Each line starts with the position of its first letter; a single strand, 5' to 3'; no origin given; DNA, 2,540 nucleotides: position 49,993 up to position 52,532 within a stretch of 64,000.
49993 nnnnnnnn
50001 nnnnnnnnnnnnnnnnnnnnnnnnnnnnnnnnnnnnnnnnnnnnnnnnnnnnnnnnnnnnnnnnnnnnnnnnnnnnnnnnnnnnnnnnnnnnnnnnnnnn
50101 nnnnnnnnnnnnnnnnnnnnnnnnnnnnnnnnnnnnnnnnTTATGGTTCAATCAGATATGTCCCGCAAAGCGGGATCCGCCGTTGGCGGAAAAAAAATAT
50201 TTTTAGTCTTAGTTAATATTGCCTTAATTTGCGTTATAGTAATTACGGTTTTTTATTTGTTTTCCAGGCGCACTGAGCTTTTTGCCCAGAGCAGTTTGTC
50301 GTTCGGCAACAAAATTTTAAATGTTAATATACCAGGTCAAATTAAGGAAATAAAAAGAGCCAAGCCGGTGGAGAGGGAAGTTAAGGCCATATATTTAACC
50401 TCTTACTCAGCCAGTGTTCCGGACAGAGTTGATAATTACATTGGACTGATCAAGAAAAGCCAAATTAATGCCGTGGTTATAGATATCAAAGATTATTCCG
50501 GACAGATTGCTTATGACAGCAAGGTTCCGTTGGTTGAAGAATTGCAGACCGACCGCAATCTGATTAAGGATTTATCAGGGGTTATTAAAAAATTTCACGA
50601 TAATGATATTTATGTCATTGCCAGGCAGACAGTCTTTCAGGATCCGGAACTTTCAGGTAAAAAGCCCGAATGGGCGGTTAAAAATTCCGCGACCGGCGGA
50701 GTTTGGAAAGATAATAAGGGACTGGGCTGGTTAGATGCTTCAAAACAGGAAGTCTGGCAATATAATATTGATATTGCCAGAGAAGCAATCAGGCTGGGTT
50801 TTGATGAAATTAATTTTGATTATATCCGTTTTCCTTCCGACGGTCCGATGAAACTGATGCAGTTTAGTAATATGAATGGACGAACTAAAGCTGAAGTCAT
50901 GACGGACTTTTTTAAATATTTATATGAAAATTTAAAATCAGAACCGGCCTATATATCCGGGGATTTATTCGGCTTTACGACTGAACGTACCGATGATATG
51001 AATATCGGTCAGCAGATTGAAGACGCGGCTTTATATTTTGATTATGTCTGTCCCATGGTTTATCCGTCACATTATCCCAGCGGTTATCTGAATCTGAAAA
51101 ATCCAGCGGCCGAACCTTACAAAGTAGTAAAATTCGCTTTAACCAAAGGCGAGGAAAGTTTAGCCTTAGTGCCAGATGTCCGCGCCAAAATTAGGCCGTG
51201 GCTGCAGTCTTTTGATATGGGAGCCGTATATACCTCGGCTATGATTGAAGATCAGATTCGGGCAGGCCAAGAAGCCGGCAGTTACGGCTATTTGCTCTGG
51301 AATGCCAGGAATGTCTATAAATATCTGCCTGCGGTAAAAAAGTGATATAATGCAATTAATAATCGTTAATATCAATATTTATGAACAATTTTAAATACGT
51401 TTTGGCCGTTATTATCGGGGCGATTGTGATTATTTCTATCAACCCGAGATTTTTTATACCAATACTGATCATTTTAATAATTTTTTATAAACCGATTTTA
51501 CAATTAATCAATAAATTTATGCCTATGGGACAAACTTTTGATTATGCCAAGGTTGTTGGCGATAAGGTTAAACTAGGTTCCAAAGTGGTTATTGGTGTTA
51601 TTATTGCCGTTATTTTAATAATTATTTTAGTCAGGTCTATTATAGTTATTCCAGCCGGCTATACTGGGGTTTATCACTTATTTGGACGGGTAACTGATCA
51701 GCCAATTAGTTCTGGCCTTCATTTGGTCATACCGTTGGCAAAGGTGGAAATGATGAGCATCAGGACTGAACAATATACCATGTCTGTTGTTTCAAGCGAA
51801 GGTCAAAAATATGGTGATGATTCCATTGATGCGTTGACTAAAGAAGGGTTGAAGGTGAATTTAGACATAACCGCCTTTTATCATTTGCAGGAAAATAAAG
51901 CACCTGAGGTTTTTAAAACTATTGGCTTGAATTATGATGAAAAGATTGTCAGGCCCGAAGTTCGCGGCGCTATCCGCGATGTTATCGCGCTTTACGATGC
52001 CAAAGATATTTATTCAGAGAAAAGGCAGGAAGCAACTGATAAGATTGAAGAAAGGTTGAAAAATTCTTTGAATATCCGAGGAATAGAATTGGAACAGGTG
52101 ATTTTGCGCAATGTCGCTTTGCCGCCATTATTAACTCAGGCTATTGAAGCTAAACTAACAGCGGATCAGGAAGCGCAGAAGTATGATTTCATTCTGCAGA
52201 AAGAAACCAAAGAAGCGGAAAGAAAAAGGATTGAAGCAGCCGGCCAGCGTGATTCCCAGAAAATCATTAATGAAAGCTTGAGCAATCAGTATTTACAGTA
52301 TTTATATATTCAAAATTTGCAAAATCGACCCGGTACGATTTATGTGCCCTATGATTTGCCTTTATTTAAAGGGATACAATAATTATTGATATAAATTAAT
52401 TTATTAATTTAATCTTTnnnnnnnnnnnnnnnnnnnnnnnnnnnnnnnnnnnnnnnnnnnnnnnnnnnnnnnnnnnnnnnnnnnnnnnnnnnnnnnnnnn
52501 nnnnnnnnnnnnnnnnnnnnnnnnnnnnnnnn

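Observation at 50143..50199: Two unrelated genes share a near-identical, hairpin-encoded N-terminal peptide cassette (MS[AR]K[GA]GSA[SV]GGKKI)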

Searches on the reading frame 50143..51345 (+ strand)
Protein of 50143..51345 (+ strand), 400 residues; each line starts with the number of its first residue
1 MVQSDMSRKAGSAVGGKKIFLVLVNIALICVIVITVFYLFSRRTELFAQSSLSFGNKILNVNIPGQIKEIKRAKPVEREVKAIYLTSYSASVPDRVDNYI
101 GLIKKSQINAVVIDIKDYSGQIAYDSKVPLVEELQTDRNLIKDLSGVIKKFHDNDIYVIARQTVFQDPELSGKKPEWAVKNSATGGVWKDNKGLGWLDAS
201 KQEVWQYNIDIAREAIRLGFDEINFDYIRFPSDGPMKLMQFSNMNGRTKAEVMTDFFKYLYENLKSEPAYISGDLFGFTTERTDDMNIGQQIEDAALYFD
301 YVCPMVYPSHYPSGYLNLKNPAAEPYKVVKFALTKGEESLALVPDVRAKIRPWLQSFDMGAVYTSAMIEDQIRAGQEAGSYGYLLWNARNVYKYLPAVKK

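Call 17: search_protein_families(library=pfam, proteins=[window:50143-51345:+])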
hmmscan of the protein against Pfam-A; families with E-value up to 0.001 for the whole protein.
window:50143-51345:+ (400 aa): 2 families
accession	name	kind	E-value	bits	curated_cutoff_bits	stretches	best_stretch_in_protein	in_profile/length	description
PF13200.12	DUF4015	-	4.6e-104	348.3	27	1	82-392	1-313/313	Putative glycosyl hydrolase domain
PF14871.12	GHL6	-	1.4e-07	32.3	35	1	98-183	4-85/132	Hypothetical glycosyl hydrolase 6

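Call 28: find_homologous_proteins(query=window:50143-51345:+, max_evalue=1e-20)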
Query window:50143-51345:+ (400 aa): 7987 proteins with E <= 1e-20 among 8000 candidates; the best 120 are listed.
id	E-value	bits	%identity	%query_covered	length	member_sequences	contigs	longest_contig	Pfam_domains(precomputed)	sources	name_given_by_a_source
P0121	8.2e-267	902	100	100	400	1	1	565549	PF14871.13,PF13200.13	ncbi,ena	-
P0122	6.0e-219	744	84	96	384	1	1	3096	PF14871.13,PF13200.13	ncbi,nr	ncbi:MAG: putative glycoside hydrolase [Candidatus Parcubacteria bacterium]|nr:putative glycoside hy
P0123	1.5e-209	714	80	95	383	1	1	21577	PF14871.13,PF13200.13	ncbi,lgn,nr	ncbi:MAG: putative glycoside hydrolase [Candidatus Parcubacteria bacterium]|nr:putative glycoside hy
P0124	1.5e-204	697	80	95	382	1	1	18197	PF13200.13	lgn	-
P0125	2.2e-192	657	71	100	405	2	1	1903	PF14871.13,PF13200.13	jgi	-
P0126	1.8e-191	654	73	96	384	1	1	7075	PF14871.13,PF13200.13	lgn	-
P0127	2.4e-188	644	71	96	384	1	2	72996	PF14871.13,PF02638.22,PF13200.13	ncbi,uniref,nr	ncbi:MAG: hypothetical protein A2Y67_01005 [Candidatus Buchananbacteria bacterium RBG_13_39_9]|unire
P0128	2.3e-187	640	72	95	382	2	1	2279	PF14871.13,PF13200.13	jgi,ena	-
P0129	7.3e-187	639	74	91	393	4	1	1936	PF14871.13,PF13200.13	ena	-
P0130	4.7e-186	636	71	96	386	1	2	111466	PF14871.13,PF13200.13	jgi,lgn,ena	jgi:hypothetical protein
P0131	7.7e-184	629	72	91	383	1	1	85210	PF14871.13,PF13200.13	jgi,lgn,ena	-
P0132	2.3e-182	624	72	91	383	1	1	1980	PF14871.13,PF13200.13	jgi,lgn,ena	-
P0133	2.4e-182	624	70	95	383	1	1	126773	PF14871.13,PF13200.13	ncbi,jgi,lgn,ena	ncbi:MAG: putative glycoside hydrolase [Patescibacteria group bacterium]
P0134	5.4e-182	623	70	95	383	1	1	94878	PF14871.13,PF13200.13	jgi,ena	-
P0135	8.8e-182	622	72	91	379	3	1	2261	PF14871.13,PF13200.13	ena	-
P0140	3.5e-179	614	67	99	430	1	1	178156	PF13200.13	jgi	jgi:hypothetical protein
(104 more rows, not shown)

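Call 32: find_encoding_contigs(protein=P0140, flank=10000, max_places=2)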
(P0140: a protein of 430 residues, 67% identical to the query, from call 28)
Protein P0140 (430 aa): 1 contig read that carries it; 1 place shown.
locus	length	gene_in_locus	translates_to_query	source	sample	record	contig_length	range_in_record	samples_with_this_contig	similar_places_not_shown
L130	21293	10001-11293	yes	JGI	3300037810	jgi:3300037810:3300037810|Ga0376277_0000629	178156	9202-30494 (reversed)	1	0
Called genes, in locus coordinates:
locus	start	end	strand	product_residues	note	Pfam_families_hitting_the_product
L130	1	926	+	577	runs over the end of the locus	PF01326:PPDK_N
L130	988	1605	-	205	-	PF09335:VTT_dom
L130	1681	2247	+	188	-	PF03575:Peptidase_S51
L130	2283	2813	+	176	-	PF20221:DUF6580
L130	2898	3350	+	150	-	PF00571:CBS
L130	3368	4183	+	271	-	PF04402:SIMPL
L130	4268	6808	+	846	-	PF00690:Cation_ATPase_N, PF00122:E1-E2_ATPase, PF00702:Hydrolase, PF13246:Cation_ATPase, PF00689:Cation_ATPase_C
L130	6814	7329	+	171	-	PF02353:CMAS (weak), PF08123:DOT1 (weak), PF13847:Methyltransf_31 (weak)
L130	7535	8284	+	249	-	-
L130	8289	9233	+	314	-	PF18030:Rimk_N (weak), PF03133:TTL (faint), PF14397:ATPgrasp_ST (weak), PF02655:ATP-grasp_3, PF02955:GSH-S_ATP, PF08443:RimK, PF02222:ATP-grasp (weak)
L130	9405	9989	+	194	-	-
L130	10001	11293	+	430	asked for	PF13200:DUF4015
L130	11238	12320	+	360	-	PF01145:Band_7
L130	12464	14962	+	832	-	PF01624:MutS_I, PF05188:MutS_II, PF05192:MutS_III, PF05190:MutS_IV, PF00488:MutS_V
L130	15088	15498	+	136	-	PF01476:LysM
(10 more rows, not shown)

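Call 33: find_encoding_contigs(protein=P0122, flank=3000, max_places=2)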
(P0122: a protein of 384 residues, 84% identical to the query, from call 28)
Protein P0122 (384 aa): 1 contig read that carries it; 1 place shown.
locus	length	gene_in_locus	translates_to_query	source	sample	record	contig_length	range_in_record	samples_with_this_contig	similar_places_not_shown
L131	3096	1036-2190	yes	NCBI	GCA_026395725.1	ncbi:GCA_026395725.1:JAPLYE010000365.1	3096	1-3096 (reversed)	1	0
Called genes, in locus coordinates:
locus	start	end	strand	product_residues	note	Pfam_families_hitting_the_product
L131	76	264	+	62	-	-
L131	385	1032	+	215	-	-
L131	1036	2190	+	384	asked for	PF13200:DUF4015, PF14871:GHL6 (weak)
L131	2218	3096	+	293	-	PF01145:Band_7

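Call 34: find_encoding_contigs(protein=P0123, flank=10000, max_places=2)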
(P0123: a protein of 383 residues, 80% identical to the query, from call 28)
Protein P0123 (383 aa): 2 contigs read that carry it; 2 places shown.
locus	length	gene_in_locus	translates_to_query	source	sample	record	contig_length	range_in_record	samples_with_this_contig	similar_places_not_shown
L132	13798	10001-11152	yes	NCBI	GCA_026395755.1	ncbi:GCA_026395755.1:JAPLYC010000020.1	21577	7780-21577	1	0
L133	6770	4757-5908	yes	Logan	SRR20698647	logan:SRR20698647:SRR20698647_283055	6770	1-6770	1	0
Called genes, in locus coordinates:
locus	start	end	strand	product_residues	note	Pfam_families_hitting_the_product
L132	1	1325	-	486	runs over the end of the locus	PF03193:RsgA_GTPase (faint), PF00005:ABC_tran, PF02463:SMC_N (faint), PF13401:AAA_22 (faint), PF13555:AAA_29 (faint), PF20720:nSTAND3 (faint), PF00004:AAA (faint), PF00005:ABC_tran, +2 more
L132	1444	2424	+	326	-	-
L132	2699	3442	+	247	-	PF09864:MliC, PF10342:Kre9_KNH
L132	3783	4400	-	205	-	PF09335:VTT_dom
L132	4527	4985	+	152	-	PF00571:CBS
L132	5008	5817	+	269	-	PF04402:SIMPL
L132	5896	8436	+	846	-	PF00690:Cation_ATPase_N, PF00122:E1-E2_ATPase, PF00702:Hydrolase, PF13246:Cation_ATPase, PF00689:Cation_ATPase_C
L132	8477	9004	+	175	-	PF08123:DOT1 (faint), PF13649:Methyltransf_25 (weak)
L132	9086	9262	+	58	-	-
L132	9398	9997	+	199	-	-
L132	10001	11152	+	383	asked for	PF13200:DUF4015, PF14871:GHL6 (weak)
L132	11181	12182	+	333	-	PF01145:Band_7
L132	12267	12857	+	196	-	-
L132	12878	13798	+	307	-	PF01624:MutS_I, PF05188:MutS_II, PF05192:MutS_III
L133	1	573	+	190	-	?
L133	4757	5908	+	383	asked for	PF13200:DUF4015, PF14871:GHL6 (weak)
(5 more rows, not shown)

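Call 88: find_encoding_contigs(protein=P0121, flank=1000, max_places=2)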
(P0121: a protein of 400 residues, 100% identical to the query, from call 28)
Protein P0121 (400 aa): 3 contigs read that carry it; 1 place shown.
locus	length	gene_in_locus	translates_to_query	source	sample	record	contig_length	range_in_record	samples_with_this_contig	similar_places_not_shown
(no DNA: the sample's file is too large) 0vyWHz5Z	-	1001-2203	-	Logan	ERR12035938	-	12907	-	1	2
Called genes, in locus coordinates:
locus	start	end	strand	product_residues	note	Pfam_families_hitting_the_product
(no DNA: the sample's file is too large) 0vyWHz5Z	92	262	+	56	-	-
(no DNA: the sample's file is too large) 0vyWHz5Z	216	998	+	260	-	-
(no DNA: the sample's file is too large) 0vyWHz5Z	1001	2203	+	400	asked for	PF13200:DUF4015, PF14871:GHL6 (weak)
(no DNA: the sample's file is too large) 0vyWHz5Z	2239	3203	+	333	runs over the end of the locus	PF01145:Band_7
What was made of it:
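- Tried and rejected: The P0121 look-up returned no DNA (call 88).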

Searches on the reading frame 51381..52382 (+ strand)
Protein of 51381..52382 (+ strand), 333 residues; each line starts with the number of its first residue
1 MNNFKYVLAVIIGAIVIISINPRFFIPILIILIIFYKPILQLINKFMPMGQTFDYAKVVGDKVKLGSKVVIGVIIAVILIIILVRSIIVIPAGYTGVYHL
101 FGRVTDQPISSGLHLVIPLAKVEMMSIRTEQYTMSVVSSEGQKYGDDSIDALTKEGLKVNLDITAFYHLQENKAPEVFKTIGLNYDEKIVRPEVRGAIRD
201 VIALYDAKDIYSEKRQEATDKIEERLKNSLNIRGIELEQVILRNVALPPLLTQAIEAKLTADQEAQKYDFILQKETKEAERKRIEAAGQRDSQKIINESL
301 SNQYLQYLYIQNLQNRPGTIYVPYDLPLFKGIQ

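Call 17: search_protein_families(library=pfam, proteins=[window:51381-52382:+])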
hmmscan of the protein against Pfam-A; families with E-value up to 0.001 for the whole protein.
window:51381-52382:+ (333 aa): 1 family
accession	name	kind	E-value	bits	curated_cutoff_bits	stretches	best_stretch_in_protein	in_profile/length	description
PF01145.31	Band_7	-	1.5e-32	113.5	23.6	1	89-280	2-173/176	SPFH domain / Band 7 family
